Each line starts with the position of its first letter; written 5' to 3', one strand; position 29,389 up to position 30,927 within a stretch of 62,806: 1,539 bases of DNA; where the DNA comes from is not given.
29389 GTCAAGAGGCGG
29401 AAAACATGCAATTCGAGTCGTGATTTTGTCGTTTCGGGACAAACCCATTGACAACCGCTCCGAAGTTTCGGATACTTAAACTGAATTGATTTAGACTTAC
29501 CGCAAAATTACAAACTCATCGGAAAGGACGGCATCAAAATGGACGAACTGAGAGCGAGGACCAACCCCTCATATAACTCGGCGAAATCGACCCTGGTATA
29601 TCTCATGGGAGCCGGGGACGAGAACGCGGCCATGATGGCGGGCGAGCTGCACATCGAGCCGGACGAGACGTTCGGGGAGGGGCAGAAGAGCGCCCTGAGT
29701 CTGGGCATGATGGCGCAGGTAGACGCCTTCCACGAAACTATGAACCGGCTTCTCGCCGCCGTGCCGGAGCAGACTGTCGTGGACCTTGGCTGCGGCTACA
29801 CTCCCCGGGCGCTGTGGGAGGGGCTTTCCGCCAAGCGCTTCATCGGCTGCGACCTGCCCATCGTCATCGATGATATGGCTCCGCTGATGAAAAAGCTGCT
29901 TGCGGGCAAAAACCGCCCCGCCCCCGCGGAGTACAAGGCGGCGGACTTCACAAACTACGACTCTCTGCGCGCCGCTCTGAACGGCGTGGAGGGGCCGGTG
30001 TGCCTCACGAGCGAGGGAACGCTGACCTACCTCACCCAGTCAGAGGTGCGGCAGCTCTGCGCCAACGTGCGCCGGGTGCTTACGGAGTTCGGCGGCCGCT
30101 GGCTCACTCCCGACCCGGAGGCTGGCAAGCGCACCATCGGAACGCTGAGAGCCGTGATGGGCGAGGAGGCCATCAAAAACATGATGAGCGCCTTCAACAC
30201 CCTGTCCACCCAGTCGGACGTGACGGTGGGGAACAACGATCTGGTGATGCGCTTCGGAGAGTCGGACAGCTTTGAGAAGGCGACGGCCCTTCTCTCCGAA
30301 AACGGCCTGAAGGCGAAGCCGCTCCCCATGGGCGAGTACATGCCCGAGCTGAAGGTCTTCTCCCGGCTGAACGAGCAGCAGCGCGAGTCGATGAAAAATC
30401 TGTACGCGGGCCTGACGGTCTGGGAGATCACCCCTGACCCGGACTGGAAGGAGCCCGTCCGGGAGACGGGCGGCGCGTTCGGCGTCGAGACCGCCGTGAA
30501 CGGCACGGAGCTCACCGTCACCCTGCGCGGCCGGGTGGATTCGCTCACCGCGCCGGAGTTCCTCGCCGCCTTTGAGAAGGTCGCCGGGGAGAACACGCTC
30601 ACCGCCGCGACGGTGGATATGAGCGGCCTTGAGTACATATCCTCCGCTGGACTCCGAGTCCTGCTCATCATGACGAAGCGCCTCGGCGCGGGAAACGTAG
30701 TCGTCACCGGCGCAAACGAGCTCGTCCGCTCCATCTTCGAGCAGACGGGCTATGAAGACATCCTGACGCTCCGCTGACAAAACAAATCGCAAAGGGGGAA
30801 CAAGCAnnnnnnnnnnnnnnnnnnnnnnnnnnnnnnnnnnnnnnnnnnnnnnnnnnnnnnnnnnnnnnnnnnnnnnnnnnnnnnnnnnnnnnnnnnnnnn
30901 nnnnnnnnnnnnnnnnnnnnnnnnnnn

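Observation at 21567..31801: Triplicated methyltransferase-STAS fusion genes, each paired with double-glycine-leader Cys-rich peptides: candidate undescribed peptide-modification or signalling system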

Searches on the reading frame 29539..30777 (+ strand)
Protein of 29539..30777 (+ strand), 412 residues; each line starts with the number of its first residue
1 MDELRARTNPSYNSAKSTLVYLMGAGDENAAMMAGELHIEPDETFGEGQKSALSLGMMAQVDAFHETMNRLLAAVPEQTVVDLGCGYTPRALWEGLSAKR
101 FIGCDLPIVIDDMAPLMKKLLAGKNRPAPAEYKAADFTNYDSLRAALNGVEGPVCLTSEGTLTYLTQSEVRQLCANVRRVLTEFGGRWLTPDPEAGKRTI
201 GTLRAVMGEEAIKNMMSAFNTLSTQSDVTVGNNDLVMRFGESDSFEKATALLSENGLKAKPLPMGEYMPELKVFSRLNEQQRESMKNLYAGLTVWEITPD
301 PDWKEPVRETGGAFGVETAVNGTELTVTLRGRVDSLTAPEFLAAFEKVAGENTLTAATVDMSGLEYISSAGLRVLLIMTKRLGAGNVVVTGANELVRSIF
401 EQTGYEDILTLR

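Call 4: search_protein_families(library=pfam, proteins=[window:29539-30777:+], max_evalue=1)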
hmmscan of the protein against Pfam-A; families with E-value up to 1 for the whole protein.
window:29539-30777:+ (412 aa): 5 families
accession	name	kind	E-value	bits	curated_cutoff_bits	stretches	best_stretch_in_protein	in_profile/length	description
PF01740.26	STAS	-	1.2e-12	48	22.6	1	319-411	5-99/106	STAS domain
PF13466.11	STAS_2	-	4.5e-12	46.4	29.2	1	327-404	1-78/80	STAS domain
PF04072.20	LCM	-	1.2e-05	25.7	22.3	1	33-177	41-186/187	Leucine carboxyl methyltransferase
PF16891.10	STPPase_N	-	0.044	14.7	26.8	1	161-181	18-38/48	Serine-threonine protein phosphatase N-terminal domain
PF25218.1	TseH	-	0.27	11.6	27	1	203-253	80-130/167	Type VI secretion system effector TseH-like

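Call 5: search_protein_families(library=ncbifam, proteins=[window:29539-30777:+], max_evalue=1)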
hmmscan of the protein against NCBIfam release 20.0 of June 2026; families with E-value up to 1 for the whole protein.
window:29539-30777:+ (412 aa): 4 families
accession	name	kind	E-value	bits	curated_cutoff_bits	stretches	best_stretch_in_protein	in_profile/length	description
TIGR00377.1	ant_ant_sig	superfamily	6.2e-15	55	53.45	1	315-411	4-102/108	anti-sigma factor antagonist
TIGR02886.1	spore_II_AA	equivalog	2.1e-07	30.9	114.75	1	317-409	2-96/106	anti-sigma F factor antagonist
NF000466.2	16S_rRNA_Rmt_gen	equivalog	0.044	13.1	250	1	61-106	91-138/254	Rmt family 16S rRNA (guanine(1405)-N(7))-methyltransferase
NF033618.0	mlaB_1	equivalog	0.15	12.5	90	1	328-399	13-82/94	lipid asymmetry maintenance protein MlaB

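Call 9: find_homologous_proteins(query=window:29539-30777:+, max_evalue=0.001)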
Query window:29539-30777:+ (412 aa): 618 proteins with E <= 0.001 among 8000 candidates; the best 120 are listed.
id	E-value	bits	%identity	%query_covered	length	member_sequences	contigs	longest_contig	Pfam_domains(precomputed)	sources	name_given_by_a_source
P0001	3.7e-270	913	100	100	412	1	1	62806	PF01740.27,PF04072.21,PF13466.13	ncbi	-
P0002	5.4e-252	853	93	100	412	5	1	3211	PF01740.27,PF04072.21,PF13466.13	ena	-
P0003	1.5e-226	770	83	100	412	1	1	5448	PF01740.27,PF13466.13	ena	-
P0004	6.7e-213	725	78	100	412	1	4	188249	PF01740.27,PF13466.13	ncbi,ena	-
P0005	4.8e-212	722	78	100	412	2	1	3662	PF01740.27,PF13466.13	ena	-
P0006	8.2e-212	721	79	100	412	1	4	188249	PF01740.27,PF13466.13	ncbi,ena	-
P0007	1.0e-211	721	78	100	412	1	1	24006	PF01740.27,PF13466.13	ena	-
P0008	1.1e-211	721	77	100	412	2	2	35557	PF01740.27,PF04072.21,PF13466.13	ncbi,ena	-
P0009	4.3e-210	716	79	100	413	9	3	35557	PF01740.27,PF04072.21,PF13466.13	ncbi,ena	-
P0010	6.6e-210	715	77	100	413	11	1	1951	PF01740.27,PF04072.21,PF13466.13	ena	-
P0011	3.8e-209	712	77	100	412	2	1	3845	PF01740.27,PF13466.13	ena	-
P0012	1.0e-206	704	76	100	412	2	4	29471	PF01740.27,PF13466.13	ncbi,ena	-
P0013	2.3e-202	690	75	100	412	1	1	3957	PF01740.27,PF13466.13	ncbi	-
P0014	1.2e-201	688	80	95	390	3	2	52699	PF01740.27,PF04072.21,PF13466.13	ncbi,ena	-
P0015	9.1e-201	685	74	100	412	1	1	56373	PF01740.27,PF13466.13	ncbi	-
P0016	3.7e-200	683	75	100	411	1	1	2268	PF01740.27,PF04072.21,PF13466.13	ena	-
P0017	1.3e-199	681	75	100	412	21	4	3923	PF01740.27,PF13466.13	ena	-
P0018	3.8e-196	670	73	100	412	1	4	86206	PF01740.27,PF13466.13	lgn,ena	-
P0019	1.1e-194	665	73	100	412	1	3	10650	PF01740.27,PF13466.13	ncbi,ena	-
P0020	2.7e-193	660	73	100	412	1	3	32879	PF01740.27,PF13466.13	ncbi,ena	-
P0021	1.4e-168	579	64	100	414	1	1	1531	PF01740.27,PF13466.13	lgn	-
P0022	1.9e-164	565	70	86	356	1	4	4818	PF01740.27,PF13466.13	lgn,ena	-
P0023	3.0e-163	561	75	82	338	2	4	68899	PF01740.27,PF13466.13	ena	-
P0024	3.0e-122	426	51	100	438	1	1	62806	PF01740.27,PF13466.13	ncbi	-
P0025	1.8e-114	401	73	61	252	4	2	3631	PF01740.27,PF13466.13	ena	-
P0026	2.0e-109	384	47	100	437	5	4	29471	PF01740.27,PF13466.13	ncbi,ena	-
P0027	4.2e-108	380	48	100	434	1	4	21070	PF01740.27,PF13466.13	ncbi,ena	-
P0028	6.7e-107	376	48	100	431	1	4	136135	PF01740.27,PF13466.13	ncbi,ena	-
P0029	1.6e-105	371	46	99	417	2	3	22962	PF01740.27,PF13466.13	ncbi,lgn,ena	-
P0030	2.3e-103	364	72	61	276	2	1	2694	PF01740.27,PF13466.13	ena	-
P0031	3.0e-103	364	46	100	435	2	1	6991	PF01740.27,PF13466.13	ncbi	-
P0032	5.5e-103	363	43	99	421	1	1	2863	PF01740.27,PF13466.13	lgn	-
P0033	6.1e-103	363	43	99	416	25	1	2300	PF01740.27,PF13466.13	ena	-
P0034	9.6e-101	356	44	99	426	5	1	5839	PF01740.27,PF13466.13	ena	-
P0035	1.7e-100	355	44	99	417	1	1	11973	PF01740.27,PF13466.13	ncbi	-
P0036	2.9e-98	347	44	99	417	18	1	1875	PF01740.27,PF13466.13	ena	-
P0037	5.0e-96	340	42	99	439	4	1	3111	PF01740.27,PF13466.13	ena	-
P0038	1.4e-95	339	43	100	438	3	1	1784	PF01740.27,PF13466.13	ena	-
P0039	1.1e-94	336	42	99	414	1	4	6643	PF01740.27,PF13466.13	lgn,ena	-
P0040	5.9e-94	333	41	100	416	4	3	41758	PF01740.27,PF13466.13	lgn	-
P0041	1.4e-93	332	43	100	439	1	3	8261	PF01740.27,PF13466.13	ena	-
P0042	3.2e-93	331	43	99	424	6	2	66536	PF01740.27,PF13466.13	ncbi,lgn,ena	-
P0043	4.8e-93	330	40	100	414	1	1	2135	PF01740.27,PF13466.13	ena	-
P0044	6.2e-92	327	47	81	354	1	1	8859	PF01740.27,PF13466.13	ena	-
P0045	3.2e-91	324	42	99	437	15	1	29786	PF01740.27,PF13466.13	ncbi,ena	-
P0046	1.2e-90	322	41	100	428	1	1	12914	PF01740.27,PF13466.13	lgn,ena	-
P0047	1.6e-90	322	41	99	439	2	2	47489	PF01740.27,PF13466.13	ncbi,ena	-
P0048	6.1e-90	320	42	100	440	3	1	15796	PF01740.27,PF13466.13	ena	-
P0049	1.6e-89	319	42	100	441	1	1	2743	PF01740.27,PF13466.13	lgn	-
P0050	2.0e-89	318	42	99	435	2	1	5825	PF01740.27,PF13466.13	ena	-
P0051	4.3e-89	317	41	98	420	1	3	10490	PF01740.27,PF13466.13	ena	-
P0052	5.5e-88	314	41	100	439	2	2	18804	PF01740.27,PF13466.13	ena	-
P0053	2.1e-87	312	41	100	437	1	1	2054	PF01740.27,PF13466.13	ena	-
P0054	2.6e-87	311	40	99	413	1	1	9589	PF01740.27,PF13466.13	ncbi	-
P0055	4.4e-86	307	40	100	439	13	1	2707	PF01740.27,PF13466.13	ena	-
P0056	1.8e-85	305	40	99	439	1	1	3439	PF01740.27,PF13466.13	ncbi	-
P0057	1.2e-83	299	41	99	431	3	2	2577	PF01740.27,PF13466.13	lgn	-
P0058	2.8e-81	292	42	83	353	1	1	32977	PF01740.27,PF13466.13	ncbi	-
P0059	3.3e-80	288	39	99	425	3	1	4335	PF01740.27,PF13466.13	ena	-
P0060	1.4e-79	286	39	98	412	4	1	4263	PF01740.27,PF13466.13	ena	-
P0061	1.2e-78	283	40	99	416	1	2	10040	PF01740.27,PF13466.13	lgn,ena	-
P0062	1.6e-77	279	38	99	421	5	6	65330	PF01740.27,PF13466.13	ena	-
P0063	1.8e-77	279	39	99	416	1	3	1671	PF01740.27,PF13466.13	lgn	-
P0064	3.4e-77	278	39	100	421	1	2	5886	PF01740.27,PF04072.21,PF13466.13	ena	-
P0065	9.4e-77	277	39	100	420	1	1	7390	PF01740.27,PF04072.21,PF13466.13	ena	-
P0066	1.4e-76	276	39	99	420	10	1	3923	PF01740.27,PF04072.21,PF13466.13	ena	-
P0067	1.7e-76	276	40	98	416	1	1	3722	PF01740.27,PF13466.13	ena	-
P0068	1.7e-76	276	39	100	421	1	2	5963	PF01740.27,PF04072.21,PF13466.13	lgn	-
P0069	2.1e-76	275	40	98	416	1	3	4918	PF01740.27,PF13466.13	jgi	jgi:anti-anti-sigma factor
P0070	2.1e-76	275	40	98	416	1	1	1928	PF01740.27,PF13466.13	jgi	jgi:anti-anti-sigma factor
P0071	2.1e-76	275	40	98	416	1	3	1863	PF01740.27,PF13466.13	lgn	-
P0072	2.1e-76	275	40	98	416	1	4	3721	PF01740.27,PF13466.13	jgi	jgi:anti-anti-sigma factor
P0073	2.2e-76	275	41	98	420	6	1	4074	PF01740.27,PF13466.13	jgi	-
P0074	3.3e-76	275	40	98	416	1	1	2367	PF01740.27,PF13466.13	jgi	jgi:anti-anti-sigma factor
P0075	3.9e-76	275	40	100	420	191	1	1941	PF01740.27,PF04072.21,PF13466.13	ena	-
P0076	4.1e-76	274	40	99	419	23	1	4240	PF01740.27,PF13466.13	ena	-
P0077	4.4e-76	274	39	99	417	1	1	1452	PF01740.27,PF13466.13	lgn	-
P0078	4.6e-76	274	38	99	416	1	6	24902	PF01740.27,PF13466.13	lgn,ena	-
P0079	5.5e-76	274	40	98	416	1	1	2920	PF01740.27,PF13466.13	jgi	jgi:anti-anti-sigma factor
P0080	6.6e-76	274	40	85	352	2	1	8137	PF01740.27,PF13466.13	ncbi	-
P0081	6.6e-76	274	40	98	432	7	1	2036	PF01740.27,PF13466.13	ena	-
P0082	8.3e-76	273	39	99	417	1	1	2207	PF01740.27,PF13466.13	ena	-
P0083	8.6e-76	273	37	99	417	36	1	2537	PF01740.27,PF13466.13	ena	-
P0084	9.0e-76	273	38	99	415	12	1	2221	PF01740.27,PF13466.13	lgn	-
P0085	9.6e-76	273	39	98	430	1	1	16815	PF01740.27,PF13466.13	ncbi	-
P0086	1.1e-75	273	39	99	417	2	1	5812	PF01740.27,PF13466.13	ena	-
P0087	1.6e-75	273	37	99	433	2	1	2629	PF01740.27,PF13466.13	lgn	-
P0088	1.7e-75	272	38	99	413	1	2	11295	PF01740.27,PF13466.13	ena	-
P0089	1.9e-75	272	39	99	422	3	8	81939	PF01740.27,PF13466.13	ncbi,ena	-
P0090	2.3e-75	272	39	99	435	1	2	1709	PF01740.27,PF13466.13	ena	-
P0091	2.7e-75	272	39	99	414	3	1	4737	PF01740.27,PF13466.13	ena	-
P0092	3.8e-75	271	39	100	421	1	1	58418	PF01740.27,PF04072.21,PF13466.13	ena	-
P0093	4.9e-75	271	39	100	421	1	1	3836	PF01740.27,PF04072.21,PF13466.13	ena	-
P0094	5.6e-75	271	39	99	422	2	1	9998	PF01740.27,PF13466.13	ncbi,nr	ncbi:MAG: STAS domain-containing protein [Lachnospiraceae bacterium]|nr:STAS domain-containing prote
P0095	6.4e-75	271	39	99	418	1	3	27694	PF01740.27,PF13466.13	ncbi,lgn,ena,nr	ncbi:MAG: STAS domain-containing protein [Ruminococcus sp.]|nr:STAS domain-containing protein [Rumin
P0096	6.8e-75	270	39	99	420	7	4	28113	PF01740.27,PF13466.13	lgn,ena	-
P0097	1.1e-74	270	39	99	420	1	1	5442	PF01740.27,PF04072.21,PF13466.13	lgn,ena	-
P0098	1.3e-74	270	38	99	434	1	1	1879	PF01740.27,PF04072.21,PF13466.13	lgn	-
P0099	1.3e-74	270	38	100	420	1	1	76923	PF01740.27,PF04072.21,PF13466.13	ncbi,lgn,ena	-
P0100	1.7e-74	269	38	99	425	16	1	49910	PF01740.27,PF13466.13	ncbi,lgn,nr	ncbi:MAG: STAS domain-containing protein [Eubacterium sp.]|nr:STAS domain-containing protein [Eubact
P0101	1.7e-74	269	39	100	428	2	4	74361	PF01740.27,PF13466.13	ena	-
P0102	1.8e-74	269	38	100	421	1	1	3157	PF01740.27,PF04072.21,PF13466.13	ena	-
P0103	1.9e-74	269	38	99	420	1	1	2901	PF01740.27,PF13466.13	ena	-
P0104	1.9e-74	269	39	98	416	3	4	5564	PF01740.27,PF13466.13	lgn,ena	-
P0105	2.1e-74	269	38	99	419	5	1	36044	PF01740.27,PF13466.13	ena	-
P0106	2.4e-74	269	40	99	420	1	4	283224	PF01740.27,PF13466.13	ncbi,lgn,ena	-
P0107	2.8e-74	268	39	99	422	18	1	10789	PF01740.27,PF13466.13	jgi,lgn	jgi:anti-anti-sigma factor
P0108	3.9e-74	268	38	100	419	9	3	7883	PF01740.27,PF13466.13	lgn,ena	-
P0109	4.0e-74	268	38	98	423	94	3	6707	PF01740.27,PF13466.13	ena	-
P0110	5.3e-74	268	38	99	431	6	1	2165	PF01740.27,PF13466.13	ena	-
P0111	6.1e-74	267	37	99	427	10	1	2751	PF01740.27,PF13466.13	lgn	-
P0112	6.4e-74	267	38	98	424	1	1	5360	PF01740.27,PF13466.13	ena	-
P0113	6.6e-74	267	38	99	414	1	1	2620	PF01740.27,PF13466.13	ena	-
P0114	7.1e-74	267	39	100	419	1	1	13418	PF01740.27,PF04072.21,PF13466.13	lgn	-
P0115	7.1e-74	267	40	99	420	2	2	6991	PF01740.27,PF13466.13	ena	-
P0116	7.3e-74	267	38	98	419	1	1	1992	PF01740.27,PF13466.13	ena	-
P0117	8.1e-74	267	38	98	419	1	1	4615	PF01740.27,PF04072.21,PF13466.13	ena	-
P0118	9.2e-74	267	39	100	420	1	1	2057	PF01740.27,PF04072.21,PF13466.13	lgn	-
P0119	9.3e-74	267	39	99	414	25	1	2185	PF01740.27,PF13466.13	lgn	-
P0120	9.5e-74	267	39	100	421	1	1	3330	PF01740.27,PF04072.21,PF13466.13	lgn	-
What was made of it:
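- On LCM / LCMT-TcmP class I SAM methyltransferases (PF04072): Precomputed Pfam lists LCM for a minority of homologues (call 9).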

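Call 11: find_related_loci(query=A1, collection=genome_contigs, flank=8000)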
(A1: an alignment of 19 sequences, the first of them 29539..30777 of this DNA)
Query A1 (412 aa) in genome_contigs; peptide patterns used: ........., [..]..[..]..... (x = any residue, [..] = any of these).
600 stretches matched a pattern (row limit reached: there are more); 585 encode a relative of the query (tblastn E <= 1e-3); the best 80 are kept; 80 distinct loci.
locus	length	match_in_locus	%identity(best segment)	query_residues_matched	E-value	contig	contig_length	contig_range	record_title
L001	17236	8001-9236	73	1-412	0e+0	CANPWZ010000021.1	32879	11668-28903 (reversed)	MAG: uncultured Oscillospiraceae bacterium isolate Lapin-004__bin36 genome assembly, contig: Lapin-004__NODE_1575_length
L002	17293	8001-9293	48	1-412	4e-115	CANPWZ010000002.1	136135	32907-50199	MAG: uncultured Oscillospiraceae bacterium isolate Lapin-004__bin36 genome assembly, contig: Lapin-004__NODE_73_length_1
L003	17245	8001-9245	43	1-409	6e-110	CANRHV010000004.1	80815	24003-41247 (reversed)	MAG: uncultured Monoglobus sp. isolate Lapin-022__bin79 genome assembly, contig: Lapin-022__NODE_276_length_80815_cov_5.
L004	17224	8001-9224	40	4-409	2e-97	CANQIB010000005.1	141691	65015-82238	MAG: uncultured Ruminiclostridium sp. isolate Lapin-030__bin45 genome assembly, contig: Lapin-030__NODE_116_length_14169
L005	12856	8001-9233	43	4-409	1e-94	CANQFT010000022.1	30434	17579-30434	MAG: uncultured Oscillospiraceae bacterium isolate Lapin-003-2__bin1 genome assembly, contig: Lapin-003-2__NODE_1437_len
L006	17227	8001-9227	40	3-409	7e-98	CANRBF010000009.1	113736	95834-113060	MAG: uncultured Monoglobus sp. isolate Lapin-028__bin81 genome assembly, contig: Lapin-028__NODE_108_length_113736_cov_2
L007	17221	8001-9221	36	4-411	2e-77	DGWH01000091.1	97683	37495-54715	MAG TPA_asm: Christensenella sp. UBA4263 UBA4263_contig_60107, whole genome shotgun sequence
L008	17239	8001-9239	36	3-411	5e-75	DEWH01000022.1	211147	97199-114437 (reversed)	MAG TPA_asm: Ruminococcaceae bacterium UBA3215 UBA3215_contig_6642, whole genome shotgun sequence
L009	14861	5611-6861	38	1-411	1e-74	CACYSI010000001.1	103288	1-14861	MAG: uncultured Ruminococcus sp. isolate RUG12222 genome assembly, contig: RUG12222_asm_1, whole genome shotgun sequence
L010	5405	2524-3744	37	4-409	1e-74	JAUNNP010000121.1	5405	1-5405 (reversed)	MAG: Eubacteriales bacterium isolate S32M_St_metabat_65 NODE_9413_length_5405_cov_5.595514, whole genome shotgun sequenc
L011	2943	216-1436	37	4-409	1e-74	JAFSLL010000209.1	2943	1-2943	MAG: Oscillospiraceae bacterium isolate RGIG3250 Goat_Reticulum-3__c502514, whole genome shotgun sequence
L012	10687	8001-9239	37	3-411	6e-72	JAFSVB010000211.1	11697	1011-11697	MAG: Bacilli bacterium isolate RGIG3500 Goat_Rumen.Co__c2661178, whole genome shotgun sequence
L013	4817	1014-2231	36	7-411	1e-71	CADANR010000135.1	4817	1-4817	MAG: uncultured Lachnospiraceae bacterium isolate RUG13462 genome assembly, contig: RUG13462_asm_135, whole genome shotg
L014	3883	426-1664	36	3-411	3e-71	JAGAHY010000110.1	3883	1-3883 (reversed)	MAG: Bacilli bacterium isolate RGIG8459 Water_deer_Abomasum.Co__c351522, whole genome shotgun sequence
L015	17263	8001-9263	33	3-409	9e-69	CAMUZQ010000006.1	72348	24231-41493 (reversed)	MAG TPA_asm: uncultured Lachnospiraceae bacterium isolate SRR8387717_bin.71_metaWRAP_v1.3_MAG genome assembly, contig: E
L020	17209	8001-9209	33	1-411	4e-56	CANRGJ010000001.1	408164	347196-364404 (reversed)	MAG: uncultured Ruminiclostridium sp. isolate Lapin-022__bin93 genome assembly, contig: Lapin-022__NODE_1_length_408164_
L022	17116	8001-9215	38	4-406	3e-77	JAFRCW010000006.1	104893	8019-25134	MAG: Ruminococcus sp. isolate RGIG2380 Goat_Ileum-3__c25782, whole genome shotgun sequence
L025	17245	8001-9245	35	3-409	9e-71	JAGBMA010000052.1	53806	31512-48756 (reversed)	MAG: Ruminiclostridium sp. isolate RGIG9238 Water_deer_Rumen-4__c60827, whole genome shotgun sequence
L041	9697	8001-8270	46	321-411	2e-16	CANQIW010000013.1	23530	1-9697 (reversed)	MAG: uncultured Lachnospiraceae bacterium isolate Lapin-028__bin54 genome assembly, contig: Lapin-028__NODE_2341_length_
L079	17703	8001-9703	47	309-412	6e-15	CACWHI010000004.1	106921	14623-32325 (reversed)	MAG: uncultured Clostridiales bacterium isolate RUG10580 genome assembly, contig: RUG10580_asm_4, whole genome shotgun s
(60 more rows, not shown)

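Call 15: find_encoding_contigs(protein=P0004, flank=10000, max_places=3)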
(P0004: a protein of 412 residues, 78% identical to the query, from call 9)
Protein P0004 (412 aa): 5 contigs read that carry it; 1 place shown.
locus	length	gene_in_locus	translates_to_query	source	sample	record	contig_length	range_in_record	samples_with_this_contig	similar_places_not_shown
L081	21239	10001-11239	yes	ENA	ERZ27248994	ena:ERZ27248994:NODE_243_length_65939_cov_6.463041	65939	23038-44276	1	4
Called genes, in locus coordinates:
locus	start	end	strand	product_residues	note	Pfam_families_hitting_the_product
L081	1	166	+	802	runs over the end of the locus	PF01915:Glyco_hydro_3_C, PF14310:Fn3-like, PF00933:Glyco_hydro_3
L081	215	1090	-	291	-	PF00135:COesterase, PF20434:BD-FAE, PF07859:Abhydrolase_3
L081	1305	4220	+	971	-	PF00512:HisKA, PF02518:HATPase_c, PF00072:Response_reg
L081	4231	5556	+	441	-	PF01547:SBP_bac_1, PF13416:SBP_bac_8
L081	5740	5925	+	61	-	-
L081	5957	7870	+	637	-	PF14501:HATPase_c_5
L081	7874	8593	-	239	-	PF00072:Response_reg, PF04397:LytTR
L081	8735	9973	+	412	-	PF01740:STAS, PF13466:STAS_2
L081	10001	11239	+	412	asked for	PF01740:STAS, PF13466:STAS_2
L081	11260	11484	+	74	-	-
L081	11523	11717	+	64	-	-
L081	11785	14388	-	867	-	PF01935:DUF87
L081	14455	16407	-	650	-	PF00012:HSP70 (weak)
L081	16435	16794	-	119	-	-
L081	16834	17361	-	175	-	-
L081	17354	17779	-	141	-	-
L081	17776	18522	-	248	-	-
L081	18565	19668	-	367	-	PF01966:HD (weak), PF13671:AAA_33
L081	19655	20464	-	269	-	PF09414:RNA_ligase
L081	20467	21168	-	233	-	PF13489:Methyltransf_23, PF13847:Methyltransf_31 (weak), PF08241:Methyltransf_11, PF08242:Methyltransf_12, PF13649:Methyltransf_25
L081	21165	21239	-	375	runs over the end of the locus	PF08238:Sel1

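Call 16: find_encoding_contigs(protein=P0003, flank=10000, max_places=3)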
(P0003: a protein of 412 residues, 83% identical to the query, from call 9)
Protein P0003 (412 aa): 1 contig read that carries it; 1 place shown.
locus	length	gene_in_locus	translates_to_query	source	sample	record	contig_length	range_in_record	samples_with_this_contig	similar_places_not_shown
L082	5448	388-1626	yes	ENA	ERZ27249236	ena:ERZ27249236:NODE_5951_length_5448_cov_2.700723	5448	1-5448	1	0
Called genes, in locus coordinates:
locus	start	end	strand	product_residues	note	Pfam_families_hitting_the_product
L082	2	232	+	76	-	?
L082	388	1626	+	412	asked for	PF01740:STAS, PF13466:STAS_2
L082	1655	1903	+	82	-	-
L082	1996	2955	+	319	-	PF01569:PAP2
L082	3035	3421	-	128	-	-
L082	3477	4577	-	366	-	PF07963:N_methyl (weak), PF05257:CHAP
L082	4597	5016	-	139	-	-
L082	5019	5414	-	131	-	PF07963:N_methyl (weak)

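Call 22: search_protein_families(library=pfam, proteins=[L020:1828-4017:+, L020:4029-6242:+, L009:162-1445:+, L022:9260-10528:+], max_evalue=0.001)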
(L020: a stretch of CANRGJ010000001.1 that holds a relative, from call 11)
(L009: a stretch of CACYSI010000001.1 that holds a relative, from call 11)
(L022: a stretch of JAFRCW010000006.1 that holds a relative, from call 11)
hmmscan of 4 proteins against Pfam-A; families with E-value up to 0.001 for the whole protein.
L020:1828-4017:+ (729 aa): 6 families
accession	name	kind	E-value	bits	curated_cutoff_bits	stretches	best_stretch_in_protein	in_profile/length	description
PF03412.21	Peptidase_C39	-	3.9e-35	121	22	1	19-148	2-132/133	Peptidase C39 family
PF00005.33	ABC_tran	-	7.2e-32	111.3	25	1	513-661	2-137/137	ABC transporter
PF00664.28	ABC_membrane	-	1e-27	98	28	1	175-442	2-272/274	ABC transporter transmembrane region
PF12385.14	Peptidase_C70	-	9.2e-07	29.3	19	1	18-136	6-139/141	Papain-like cysteine protease AvrRpt2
PF13529.12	Peptidase_C39_2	-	9.7e-05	23.4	24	0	19-76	3-79/143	Peptidase_C39 like family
PF02463.25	SMC_N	-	0.00011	22.2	40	1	405-701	135-211/220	RecF/RecN/SMC N terminal domain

L020:4029-6242:+ (737 aa): 3 families
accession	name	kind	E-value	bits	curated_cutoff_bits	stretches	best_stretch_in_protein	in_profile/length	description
PF00005.33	ABC_tran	-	5e-32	111.8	25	1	507-655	2-137/137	ABC transporter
PF00664.28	ABC_membrane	-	1.2e-14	55.1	28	1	181-444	3-273/274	ABC transporter transmembrane region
PF02463.25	SMC_N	-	4.3e-07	30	40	1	626-695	136-211/220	RecF/RecN/SMC N terminal domain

L009:162-1445:+ (427 aa): 0 families

L022:9260-10528:+ (422 aa): 0 families
